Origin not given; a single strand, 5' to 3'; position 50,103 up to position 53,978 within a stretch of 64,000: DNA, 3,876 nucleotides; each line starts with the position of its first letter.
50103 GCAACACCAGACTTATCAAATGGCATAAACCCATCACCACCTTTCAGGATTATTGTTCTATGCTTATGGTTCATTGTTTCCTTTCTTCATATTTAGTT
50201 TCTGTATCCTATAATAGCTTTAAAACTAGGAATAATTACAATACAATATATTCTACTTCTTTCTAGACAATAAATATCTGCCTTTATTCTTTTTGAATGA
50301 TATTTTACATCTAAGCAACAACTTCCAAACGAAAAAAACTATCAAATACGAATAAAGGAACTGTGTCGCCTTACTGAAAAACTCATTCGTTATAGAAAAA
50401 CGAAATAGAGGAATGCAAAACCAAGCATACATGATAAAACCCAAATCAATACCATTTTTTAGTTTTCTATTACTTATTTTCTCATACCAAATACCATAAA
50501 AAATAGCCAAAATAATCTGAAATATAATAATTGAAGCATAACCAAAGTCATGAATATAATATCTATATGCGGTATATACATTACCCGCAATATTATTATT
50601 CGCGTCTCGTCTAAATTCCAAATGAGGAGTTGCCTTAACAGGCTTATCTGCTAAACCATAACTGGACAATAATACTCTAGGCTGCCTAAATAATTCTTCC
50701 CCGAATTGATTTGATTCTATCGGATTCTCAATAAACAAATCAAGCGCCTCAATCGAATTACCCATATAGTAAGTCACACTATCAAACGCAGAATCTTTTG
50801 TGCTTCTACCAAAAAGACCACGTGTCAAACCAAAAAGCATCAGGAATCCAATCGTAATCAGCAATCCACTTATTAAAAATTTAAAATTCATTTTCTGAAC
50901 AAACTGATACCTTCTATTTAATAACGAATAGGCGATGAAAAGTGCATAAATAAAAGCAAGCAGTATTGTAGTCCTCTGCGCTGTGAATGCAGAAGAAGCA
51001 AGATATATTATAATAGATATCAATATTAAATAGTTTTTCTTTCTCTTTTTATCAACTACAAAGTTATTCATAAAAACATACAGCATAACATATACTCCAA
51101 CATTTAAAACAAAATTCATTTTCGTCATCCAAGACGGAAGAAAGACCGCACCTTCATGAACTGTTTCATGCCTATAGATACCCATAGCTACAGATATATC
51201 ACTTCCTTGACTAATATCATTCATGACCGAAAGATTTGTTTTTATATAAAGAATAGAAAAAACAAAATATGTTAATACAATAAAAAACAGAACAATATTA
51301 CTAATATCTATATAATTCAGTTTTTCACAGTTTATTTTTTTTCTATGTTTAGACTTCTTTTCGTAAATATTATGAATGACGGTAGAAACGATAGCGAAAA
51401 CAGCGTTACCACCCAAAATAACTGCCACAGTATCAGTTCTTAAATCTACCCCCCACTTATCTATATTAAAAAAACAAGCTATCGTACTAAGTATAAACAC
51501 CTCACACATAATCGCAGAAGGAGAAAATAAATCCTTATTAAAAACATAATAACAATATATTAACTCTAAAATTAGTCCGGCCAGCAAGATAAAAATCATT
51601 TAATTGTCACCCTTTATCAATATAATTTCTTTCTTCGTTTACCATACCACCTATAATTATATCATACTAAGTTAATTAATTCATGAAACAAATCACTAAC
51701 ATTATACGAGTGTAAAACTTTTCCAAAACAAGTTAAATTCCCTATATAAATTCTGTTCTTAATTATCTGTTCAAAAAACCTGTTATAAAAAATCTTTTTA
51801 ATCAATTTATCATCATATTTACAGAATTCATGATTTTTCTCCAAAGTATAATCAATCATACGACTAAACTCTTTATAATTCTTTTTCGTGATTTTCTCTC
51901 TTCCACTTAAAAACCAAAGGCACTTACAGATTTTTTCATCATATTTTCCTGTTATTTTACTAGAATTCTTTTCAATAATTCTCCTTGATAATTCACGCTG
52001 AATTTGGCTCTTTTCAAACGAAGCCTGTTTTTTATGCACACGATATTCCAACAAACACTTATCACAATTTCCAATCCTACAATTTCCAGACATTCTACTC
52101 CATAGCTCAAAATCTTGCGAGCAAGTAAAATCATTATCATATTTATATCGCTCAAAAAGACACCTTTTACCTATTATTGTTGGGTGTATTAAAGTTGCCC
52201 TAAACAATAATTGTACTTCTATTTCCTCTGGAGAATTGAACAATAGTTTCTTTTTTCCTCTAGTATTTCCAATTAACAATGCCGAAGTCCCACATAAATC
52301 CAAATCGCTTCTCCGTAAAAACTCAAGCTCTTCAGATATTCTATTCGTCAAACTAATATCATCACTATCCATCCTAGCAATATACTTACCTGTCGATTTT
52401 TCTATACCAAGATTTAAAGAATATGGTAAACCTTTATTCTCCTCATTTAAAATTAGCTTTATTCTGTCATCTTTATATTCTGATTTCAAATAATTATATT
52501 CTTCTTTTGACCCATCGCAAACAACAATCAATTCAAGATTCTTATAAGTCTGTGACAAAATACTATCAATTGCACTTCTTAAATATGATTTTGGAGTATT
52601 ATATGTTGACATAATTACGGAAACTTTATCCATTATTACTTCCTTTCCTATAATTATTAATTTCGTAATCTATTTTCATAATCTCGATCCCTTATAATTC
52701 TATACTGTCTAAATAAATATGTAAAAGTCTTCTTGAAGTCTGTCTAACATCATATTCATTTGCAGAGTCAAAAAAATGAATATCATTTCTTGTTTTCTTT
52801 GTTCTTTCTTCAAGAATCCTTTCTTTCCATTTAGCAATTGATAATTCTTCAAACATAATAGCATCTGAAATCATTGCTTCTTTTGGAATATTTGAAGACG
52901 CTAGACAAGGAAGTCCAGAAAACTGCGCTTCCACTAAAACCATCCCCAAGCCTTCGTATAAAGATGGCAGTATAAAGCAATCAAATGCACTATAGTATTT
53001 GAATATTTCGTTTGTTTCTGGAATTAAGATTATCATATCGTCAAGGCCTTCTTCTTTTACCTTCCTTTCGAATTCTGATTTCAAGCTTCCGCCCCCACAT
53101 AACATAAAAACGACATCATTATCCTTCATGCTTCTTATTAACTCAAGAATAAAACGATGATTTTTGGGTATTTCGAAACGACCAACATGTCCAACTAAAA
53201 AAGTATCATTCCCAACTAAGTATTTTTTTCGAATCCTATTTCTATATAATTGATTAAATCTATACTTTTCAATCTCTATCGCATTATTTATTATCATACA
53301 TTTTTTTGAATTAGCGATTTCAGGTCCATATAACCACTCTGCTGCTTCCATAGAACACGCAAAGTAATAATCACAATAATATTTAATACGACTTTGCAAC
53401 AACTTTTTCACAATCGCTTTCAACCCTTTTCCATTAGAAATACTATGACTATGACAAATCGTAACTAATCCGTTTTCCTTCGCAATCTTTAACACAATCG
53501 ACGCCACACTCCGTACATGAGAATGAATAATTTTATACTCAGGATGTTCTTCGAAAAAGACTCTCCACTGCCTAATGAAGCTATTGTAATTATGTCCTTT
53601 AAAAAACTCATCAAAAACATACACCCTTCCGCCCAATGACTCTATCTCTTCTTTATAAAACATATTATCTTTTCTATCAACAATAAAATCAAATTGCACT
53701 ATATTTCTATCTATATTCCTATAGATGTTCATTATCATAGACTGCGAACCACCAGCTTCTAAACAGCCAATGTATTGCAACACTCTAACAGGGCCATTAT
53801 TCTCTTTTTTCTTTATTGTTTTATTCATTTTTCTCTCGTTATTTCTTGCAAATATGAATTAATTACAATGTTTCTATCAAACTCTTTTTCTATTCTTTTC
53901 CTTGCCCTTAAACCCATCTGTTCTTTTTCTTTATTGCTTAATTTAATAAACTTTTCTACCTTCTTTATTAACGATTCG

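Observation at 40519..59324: Complete Gram-positive-type capsule/EPS locus inserted inside the spc ribosomal operon of a CPR bacterium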

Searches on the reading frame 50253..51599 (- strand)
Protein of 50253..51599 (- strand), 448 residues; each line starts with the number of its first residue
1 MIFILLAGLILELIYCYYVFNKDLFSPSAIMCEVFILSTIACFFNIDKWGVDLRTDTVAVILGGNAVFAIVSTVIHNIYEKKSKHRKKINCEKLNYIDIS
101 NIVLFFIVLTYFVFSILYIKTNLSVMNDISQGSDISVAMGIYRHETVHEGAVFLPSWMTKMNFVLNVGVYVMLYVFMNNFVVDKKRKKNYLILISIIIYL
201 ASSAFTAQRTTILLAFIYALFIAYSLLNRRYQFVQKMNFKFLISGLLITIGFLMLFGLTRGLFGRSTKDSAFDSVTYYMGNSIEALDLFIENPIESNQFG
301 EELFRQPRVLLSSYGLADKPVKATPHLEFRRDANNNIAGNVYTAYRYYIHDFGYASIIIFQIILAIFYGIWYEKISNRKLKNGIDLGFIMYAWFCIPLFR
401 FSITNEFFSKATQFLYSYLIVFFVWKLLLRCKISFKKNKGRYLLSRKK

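Call 4: search_protein_families(library=pfam, proteins=[window:50253-51599:-])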
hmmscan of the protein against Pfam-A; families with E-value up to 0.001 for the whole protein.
window:50253-51599:- (448 aa): 0 families

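Call 37: find_homologous_proteins(query=window:50253-51599:-)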
Query window:50253-51599:- (448 aa): 47 proteins with E <= 0.001 among 8000 candidates.
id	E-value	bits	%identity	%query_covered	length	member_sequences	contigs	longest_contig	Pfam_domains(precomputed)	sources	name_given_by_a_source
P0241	8.5e-291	982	100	100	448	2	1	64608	-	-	-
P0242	5.9e-230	782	77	100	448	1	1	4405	-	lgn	-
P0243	1.5e-183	629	62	95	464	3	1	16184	-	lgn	-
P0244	2.9e-172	592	60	98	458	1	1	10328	-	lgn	-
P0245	6.5e-171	587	59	98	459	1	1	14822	-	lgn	-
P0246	2.5e-163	562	60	98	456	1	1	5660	-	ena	-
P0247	1.1e-157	544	57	98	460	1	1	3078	-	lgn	-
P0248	7.4e-156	538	55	98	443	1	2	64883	-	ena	-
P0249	2.3e-151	523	56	97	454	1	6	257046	-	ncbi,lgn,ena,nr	ncbi:oligosaccharide repeat unit polymerase [Candidatus Saccharibacteria bacterium]|nr:oligosacchari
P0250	4.5e-151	522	55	99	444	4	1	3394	-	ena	-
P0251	2.0e-150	520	56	97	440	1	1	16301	-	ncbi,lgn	-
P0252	6.9e-150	518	55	95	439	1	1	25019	-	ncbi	-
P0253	3.8e-149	516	55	98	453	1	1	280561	-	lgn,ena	-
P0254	1.4e-145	504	54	99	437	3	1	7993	-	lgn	-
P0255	7.0e-140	485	53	97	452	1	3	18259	-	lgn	-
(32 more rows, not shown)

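Call 38: find_encoding_contigs(protein=P0249, flank=10000, max_places=1)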
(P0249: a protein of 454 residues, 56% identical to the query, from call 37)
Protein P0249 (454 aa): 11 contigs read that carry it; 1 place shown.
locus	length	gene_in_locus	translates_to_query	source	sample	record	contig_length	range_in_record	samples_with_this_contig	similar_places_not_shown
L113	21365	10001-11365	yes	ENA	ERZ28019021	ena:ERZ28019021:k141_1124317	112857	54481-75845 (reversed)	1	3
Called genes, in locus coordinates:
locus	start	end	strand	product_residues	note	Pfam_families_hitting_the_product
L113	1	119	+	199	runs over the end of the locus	PF00573:Ribosomal_L4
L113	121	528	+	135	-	PF00276:Ribosomal_L23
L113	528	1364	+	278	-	PF00181:Ribosomal_L2_N, PF03947:Ribosomal_L2_C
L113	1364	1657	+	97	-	PF00203:Ribosomal_S19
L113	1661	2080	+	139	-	PF00237:Ribosomal_L22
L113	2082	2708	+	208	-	PF07650:KH_2, PF00189:Ribosomal_S3_C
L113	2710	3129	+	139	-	PF00252:Ribosomal_L16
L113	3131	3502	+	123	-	PF00366:Ribosomal_S17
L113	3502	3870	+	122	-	PF00238:Ribosomal_L14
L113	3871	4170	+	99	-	PF00467:KOW (weak)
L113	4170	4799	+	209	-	PF00281:Ribosomal_L5, PF00673:Ribosomal_L5_C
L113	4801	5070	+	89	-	PF00253:Ribosomal_S14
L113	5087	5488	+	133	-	PF00410:Ribosomal_S8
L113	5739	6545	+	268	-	PF00535:Glycos_transf_2, PF13641:Glyco_tranf_2_3 (weak)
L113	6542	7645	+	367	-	PF13439:Glyco_transf_4 (weak), PF20706:GT4-conflict (weak), PF00534:Glycos_transf_1, PF13692:Glyco_trans_1_4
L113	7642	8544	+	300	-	-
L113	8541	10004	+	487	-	PF01943:Polysacc_synt, PF13440:Polysacc_synt_3 (weak)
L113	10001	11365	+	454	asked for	-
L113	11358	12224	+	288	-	PF14305:ATPgrasp_TupA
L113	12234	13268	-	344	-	-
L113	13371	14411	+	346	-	PF01073:3Beta_HSD, PF01370:Epimerase, PF02719:Polysacc_synt_2, PF04321:RmlD_sub_bind, PF07993:NAD_binding_4 (weak), PF16363:GDP_Man_Dehyd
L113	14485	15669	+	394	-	PF02737:3HCDH_N (weak), PF03721:UDPG_MGDP_dh_N, PF00984:UDPG_MGDP_dh, PF03720:UDPG_MGDP_dh_C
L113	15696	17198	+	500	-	PF03816:LytR_cpsA_psr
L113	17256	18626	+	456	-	PF02706:Wzz, PF01656:CbiA, PF10609:ParA, PF13614:AAA_31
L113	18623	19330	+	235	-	PF19567:CpsB_CapC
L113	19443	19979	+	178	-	PF00347:Ribosomal_L6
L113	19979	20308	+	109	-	PF00861:Ribosomal_L18p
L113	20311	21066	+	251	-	PF00333:Ribosomal_S5, PF03719:Ribosomal_S5_C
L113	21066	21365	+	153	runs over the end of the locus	PF00828:Ribosomal_L27A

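Call 39: find_encoding_contigs(protein=P0253, flank=10000, max_places=1)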
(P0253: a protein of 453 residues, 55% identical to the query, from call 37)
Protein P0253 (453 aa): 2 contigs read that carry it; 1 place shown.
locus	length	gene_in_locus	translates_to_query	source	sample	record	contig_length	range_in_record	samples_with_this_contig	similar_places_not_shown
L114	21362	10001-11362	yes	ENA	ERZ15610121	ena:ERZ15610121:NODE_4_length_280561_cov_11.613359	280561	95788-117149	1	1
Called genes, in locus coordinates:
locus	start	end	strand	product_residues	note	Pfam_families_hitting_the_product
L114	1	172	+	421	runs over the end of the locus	-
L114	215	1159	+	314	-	PF00226:DnaJ, PF01556:DnaJ_C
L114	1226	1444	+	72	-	-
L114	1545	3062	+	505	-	PF12072:RNase_Y_N, PF00013:KH_1 (weak), PF22891:KH_PNO1_2nd (faint), PF08668:HDOD (faint), PF01966:HD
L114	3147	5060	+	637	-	PF13727:CoA_binding_3, PF01073:3Beta_HSD, PF01370:Epimerase, PF02719:Polysacc_synt_2, PF04321:RmlD_sub_bind, PF07993:NAD_binding_4 (faint), PF16363:GDP_Man_Dehyd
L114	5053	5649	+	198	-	PF02397:Bac_transf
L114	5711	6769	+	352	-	PF00535:Glycos_transf_2, PF10111:Glyco_tranf_2_2, PF13641:Glyco_tranf_2_3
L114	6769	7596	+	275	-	PF00535:Glycos_transf_2, PF10111:Glyco_tranf_2_2 (weak), PF13641:Glyco_tranf_2_3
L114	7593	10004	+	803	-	PF13439:Glyco_transf_4, PF00534:Glycos_transf_1, PF13692:Glyco_trans_1_4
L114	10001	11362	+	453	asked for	-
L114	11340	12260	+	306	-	PF14305:ATPgrasp_TupA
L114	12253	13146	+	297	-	-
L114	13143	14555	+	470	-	PF01943:Polysacc_synt, PF13440:Polysacc_synt_3 (weak)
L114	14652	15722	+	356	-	PF00145:DNA_methylase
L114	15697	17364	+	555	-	PF02518:HATPase_c, PF13589:HATPase_c_3, PF09509:Hypoth_Ymh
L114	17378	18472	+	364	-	PF01073:3Beta_HSD, PF01370:Epimerase, PF02719:Polysacc_synt_2, PF04321:RmlD_sub_bind (weak), PF16363:GDP_Man_Dehyd, PF04321:RmlD_sub_bind (weak)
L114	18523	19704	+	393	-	PF03721:UDPG_MGDP_dh_N, PF00984:UDPG_MGDP_dh, PF03720:UDPG_MGDP_dh_C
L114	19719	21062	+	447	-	PF03816:LytR_cpsA_psr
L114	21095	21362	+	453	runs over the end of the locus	PF02706:Wzz, PF01656:CbiA, PF10609:ParA, PF13614:AAA_31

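Call 44: search_protein_families(library=ncbifam, proteins=[window:50253-51599:-], max_evalue=0.00001)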
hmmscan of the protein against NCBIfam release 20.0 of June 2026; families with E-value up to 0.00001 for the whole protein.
window:50253-51599:- (448 aa): 1 family
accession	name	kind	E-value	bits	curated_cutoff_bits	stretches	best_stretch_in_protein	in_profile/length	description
TIGR04370.1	glyco_rpt_poly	subfamily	1.9e-42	145.7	40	1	17-422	1-395/396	oligosaccharide repeat unit polymerase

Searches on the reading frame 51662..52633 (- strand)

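Call 5: search_protein_families(library=pfam, proteins=[window:51662-52633:-])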
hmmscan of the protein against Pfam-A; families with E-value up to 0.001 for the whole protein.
window:51662-52633:- (323 aa): 3 families
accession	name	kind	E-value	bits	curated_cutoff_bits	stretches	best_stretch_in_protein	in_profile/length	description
PF00535.33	Glycos_transf_2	-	1.5e-26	93.8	23.3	1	5-156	1-155/168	Glycosyl transferase family 2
PF13641.12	Glyco_tranf_2_3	-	8.1e-08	33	27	1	4-117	3-122/230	Glycosyltransferase like family 2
PF10111.15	Glyco_tranf_2_2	-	4.4e-07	30.1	27.3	1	5-102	1-102/276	Glycosyltransferase like family 2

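Call 44: search_protein_families(library=ncbifam, proteins=[window:51662-52633:-], max_evalue=0.00001)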
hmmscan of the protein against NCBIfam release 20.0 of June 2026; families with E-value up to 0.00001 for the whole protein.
window:51662-52633:- (323 aa): 13 families
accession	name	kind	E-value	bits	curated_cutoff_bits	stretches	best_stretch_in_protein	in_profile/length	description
NF053739.1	GlytfEpsEBac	equivalog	2.1e-30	105.6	450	1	3-217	2-220/265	glycosyltransferase EpsE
NF047683.1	TeichurnBiosyTuaG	equivalog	1.9e-24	86.7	400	1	3-213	7-219/252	teichuronic acid biosynthesis protein TuaG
NF041394.1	GtaseAglG_Halo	equivalog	3.2e-19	69.3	440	1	3-105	2-106/304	glucosyl-dolichyl phosphate glucuronosyltransferase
NF007482.0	PRK10073.1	equivalog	3.2e-18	65.8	423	1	2-125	6-129/334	glycosyltransferase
NF050050.1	ProtGlycPglI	equivalog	3.7e-14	52.8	500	1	1-103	1-105/306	GalNAc(5)-diNAcBac-PP-undecaprenol beta-1,3-glucosyltransferase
TIGR04017.1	WcaA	equivalog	6.1e-14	52.3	495.75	1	4-182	7-189/279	colanic acid biosynthesis glycosyltransferase WcaA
NF007453.0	PRK10018.1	equivalog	8.2e-14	51.9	382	1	4-182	8-190/280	colanic acid biosynthesis glycosyltransferase WcaA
TIGR03937.1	PgaC_IcaA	equivalog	7.4e-12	44.9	422.3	1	2-93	45-137/407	poly-beta-1,6-N-acetyl-D-glucosamine synthase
NF041875.1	EPS_EpsD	equivalog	3.9e-10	39.6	370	1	4-107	1-105/325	exopolysaccharide biosynthesis glycosyltransferase EpsD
NF038299.1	EPS_HpsN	equivalog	6.7e-09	35.2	425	1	3-97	2-96/317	hormogonium polysaccharide biosynthesis glycosyltransferase HpsN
TIGR04242.1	nodulat_NodC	equivalog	7.9e-08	31.7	550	1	3-95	49-145/395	chitooligosaccharide synthase NodC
TIGR03111.1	glyc2_xrt_Gpos1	hypoth_equivalog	3.8e-07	29.2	363.95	1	3-101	50-151/439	TIGR03111 family XrtG-associated glycosyltransferase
TIGR03965.1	mycofact_glyco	equivalog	7.7e-06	25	280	1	2-93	74-166/467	mycofactocin biosynthesis glycosyltransferase MftF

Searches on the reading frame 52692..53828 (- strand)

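Call 5: search_protein_families(library=pfam, proteins=[window:52692-53828:-])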
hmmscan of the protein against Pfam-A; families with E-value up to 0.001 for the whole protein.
window:52692-53828:- (378 aa): 3 families
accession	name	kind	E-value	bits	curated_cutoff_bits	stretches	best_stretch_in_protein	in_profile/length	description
PF00534.26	Glycos_transf_1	-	2.3e-22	79.8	26.4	1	197-313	3-124/172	Glycosyl transferases group 1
PF13692.12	Glyco_trans_1_4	-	2.6e-20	73.6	27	1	211-338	3-136/142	Glycosyl transferases group 1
PF13439.12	Glyco_transf_4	-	1e-08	35.9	28.5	1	26-187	2-169/170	Glycosyltransferase Family 4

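Call 44: search_protein_families(library=ncbifam, proteins=[window:52692-53828:-], max_evalue=0.00001)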
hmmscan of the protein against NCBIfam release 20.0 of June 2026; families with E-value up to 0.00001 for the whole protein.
window:52692-53828:- (378 aa): 20 families
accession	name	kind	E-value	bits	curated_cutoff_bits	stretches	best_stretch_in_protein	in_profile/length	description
TIGR03088.1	stp2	hypoth_equivalog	9e-27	94.1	409.05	1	23-311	11-302/374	TIGR03088 family PEP-CTERM/XrtA system glycosyltransferase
NF050063.1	ProtGlycPglJ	equivalog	7.1e-18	64.9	500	1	125-304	117-288/363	N-acetylgalactosamine-N,N'-diacetylbacillosaminyl-diphospho-undecaprenol 4-alpha-N-acetylgalactosaminyltransferase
TIGR03999.1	thiol_BshA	equivalog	1.6e-13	50.4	273.7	1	170-312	162-303/375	N-acetyl-alpha-D-glucosaminyl L-malate synthase BshA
NF047684.1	TeichurnBiosyTuaC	equivalog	2.1e-12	46.7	550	1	175-373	185-387/391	teichuronic acid biosynthesis protein TuaC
TIGR04157.1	glyco_rSAM_CFB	subfamily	5.9e-12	45.3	400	1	121-366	138-386/406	TIGR04157 family glycosyltransferase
NF011726.0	PRK15179.1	equivalog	1.1e-11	43.8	733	1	207-310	515-620/694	Vi polysaccharide biosynthesis protein TviE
NF038298.1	EPS_HpsO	equivalog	1.6e-11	43.6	575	1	181-290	173-284/388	hormogonium polysaccharide biosynthesis glycosyltransferase HpsO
NF007396.0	PRK09922.1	equivalog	1.7e-11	43.6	385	1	25-322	15-301/361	lipopolysaccharide 1,6-galactosyltransferase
TIGR02149.1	glgA_Coryne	subfamily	2.1e-11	43.6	302.4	1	173-312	167-314/391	glycogen synthase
TIGR03449.1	mycothiol_MshA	equivalog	8.7e-11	41.3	462.5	1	97-312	102-334/406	D-inositol-3-phosphate glycosyltransferase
TIGR04047.1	MSMEG_0565_glyc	hypoth_equivalog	1.6e-08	34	259.85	1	175-372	159-371/373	MSMEG_0565 family glycosyltransferase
NF012034.0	PRK15490.1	equivalog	1.2e-07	30.6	813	1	212-311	401-502/578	Vi polysaccharide biosynthesis glycosyltransferase TviE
NF038295.1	EPS_HpsP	equivalog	1.5e-07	30.8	550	1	174-315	175-321/388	hormogonium polysaccharide biosynthesis glycosyltransferase HpsP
NF050056.1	ProtGlycPglH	equivalog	2.1e-07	30.3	600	1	19-306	6-277/354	GalNAc-alpha-(1->4)-GalNAc-alpha-(1->3)-diNAcBac-PP-undecaprenol alpha-1,4-N-acetyl-D-galactosaminyltransferase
NF053513.1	Gtran_IagA_BgsA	equivalog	3e-07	29.8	460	1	93-374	39-330/333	LTA glycolipid anchor biosynthesis glycosyltransferase, IagA/BgsA family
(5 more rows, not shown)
